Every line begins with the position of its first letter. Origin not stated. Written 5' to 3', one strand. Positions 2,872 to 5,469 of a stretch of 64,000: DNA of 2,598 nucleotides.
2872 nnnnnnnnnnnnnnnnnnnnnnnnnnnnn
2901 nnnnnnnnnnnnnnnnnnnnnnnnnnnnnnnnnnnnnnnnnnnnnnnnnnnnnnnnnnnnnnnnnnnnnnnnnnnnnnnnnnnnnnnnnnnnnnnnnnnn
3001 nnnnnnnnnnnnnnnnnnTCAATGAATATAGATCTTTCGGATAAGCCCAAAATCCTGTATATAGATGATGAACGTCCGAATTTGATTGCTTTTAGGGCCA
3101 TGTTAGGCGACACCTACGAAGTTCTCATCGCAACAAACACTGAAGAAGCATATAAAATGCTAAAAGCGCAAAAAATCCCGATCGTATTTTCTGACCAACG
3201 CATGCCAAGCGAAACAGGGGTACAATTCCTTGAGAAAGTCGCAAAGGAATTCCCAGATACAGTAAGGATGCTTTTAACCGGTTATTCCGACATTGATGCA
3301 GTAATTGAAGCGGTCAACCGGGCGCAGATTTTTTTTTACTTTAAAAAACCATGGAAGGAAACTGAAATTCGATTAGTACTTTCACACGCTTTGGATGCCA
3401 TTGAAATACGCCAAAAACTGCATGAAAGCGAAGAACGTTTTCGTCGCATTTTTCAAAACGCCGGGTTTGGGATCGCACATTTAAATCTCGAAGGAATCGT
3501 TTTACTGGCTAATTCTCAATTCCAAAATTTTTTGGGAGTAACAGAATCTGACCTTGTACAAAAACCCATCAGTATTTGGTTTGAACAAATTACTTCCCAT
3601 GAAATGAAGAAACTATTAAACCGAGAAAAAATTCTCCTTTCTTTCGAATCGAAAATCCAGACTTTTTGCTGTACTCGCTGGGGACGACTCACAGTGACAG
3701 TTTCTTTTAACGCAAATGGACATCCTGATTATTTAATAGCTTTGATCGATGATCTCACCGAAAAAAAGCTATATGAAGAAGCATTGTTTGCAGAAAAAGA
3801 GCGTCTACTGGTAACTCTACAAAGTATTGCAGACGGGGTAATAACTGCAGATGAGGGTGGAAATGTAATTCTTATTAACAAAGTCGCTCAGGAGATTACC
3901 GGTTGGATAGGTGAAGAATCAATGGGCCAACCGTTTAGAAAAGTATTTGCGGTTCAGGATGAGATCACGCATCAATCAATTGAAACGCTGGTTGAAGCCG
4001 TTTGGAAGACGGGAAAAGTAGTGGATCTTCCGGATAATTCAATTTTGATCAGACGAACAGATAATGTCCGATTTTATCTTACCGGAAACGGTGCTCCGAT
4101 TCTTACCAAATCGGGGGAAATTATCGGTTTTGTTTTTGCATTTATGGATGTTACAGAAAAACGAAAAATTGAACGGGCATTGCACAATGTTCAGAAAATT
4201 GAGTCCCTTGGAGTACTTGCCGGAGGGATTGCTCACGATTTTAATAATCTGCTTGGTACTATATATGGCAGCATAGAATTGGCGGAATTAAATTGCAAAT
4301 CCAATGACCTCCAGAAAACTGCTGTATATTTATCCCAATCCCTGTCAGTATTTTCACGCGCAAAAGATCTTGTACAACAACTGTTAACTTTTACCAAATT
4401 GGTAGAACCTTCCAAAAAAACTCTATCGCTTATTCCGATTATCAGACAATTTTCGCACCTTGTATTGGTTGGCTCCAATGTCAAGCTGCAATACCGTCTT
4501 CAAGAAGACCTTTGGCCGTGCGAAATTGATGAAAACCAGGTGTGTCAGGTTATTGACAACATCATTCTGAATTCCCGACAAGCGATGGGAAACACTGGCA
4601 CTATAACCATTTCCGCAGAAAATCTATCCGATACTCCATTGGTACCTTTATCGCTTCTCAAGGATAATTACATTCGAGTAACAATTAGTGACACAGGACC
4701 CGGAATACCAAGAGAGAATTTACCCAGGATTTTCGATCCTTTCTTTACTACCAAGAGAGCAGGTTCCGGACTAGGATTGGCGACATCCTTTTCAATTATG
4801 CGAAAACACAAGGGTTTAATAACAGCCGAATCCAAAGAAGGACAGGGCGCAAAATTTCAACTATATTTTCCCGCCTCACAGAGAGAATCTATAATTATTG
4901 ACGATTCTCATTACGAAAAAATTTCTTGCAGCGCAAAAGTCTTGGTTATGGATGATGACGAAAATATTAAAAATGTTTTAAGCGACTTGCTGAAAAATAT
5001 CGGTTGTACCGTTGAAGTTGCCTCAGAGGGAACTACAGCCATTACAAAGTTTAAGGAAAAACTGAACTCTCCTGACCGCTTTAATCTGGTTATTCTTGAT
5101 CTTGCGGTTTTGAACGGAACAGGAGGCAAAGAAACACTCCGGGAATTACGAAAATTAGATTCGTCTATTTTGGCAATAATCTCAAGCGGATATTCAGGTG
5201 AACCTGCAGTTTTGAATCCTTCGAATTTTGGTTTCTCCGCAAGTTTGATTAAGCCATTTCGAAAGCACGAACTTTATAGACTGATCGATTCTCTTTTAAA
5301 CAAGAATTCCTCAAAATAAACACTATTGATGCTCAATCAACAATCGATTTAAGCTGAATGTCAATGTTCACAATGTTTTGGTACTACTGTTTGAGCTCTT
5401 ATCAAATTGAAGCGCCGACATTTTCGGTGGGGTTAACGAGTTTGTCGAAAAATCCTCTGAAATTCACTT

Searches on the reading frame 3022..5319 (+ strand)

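Call 34: search_protein_families(library=pfam, proteins=[window:3022-5319:+])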
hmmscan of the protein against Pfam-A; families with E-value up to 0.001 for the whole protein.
window:3022-5319:+ (765 aa): 7 families
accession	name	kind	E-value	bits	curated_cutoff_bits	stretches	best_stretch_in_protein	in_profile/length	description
PF00072.30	Response_reg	-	2.2e-29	102.3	30.2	2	11-118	1-108/111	Response regulator receiver domain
PF02518.31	HATPase_c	-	2.8e-23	82.9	26.4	1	503-619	2-110/111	Histidine kinase-, DNA gyrase B-, and HSP90-like ATPase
PF00989.32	PAS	-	2.9e-20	72.8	22.6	2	264-377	5-113/113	PAS fold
PF13426.13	PAS_9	-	1.7e-16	60.8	27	2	271-379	2-103/103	PAS domain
PF08448.16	PAS_4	-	9.6e-15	55.2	23.1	1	267-381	2-109/110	PAS fold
PF13188.13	PAS_8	-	6.6e-12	45.3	21.8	1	138-192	1-52/65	PAS domain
PF00512.31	HisKA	-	0.00018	21.9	26.9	1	399-460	5-63/66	His Kinase A (phospho-acceptor) domain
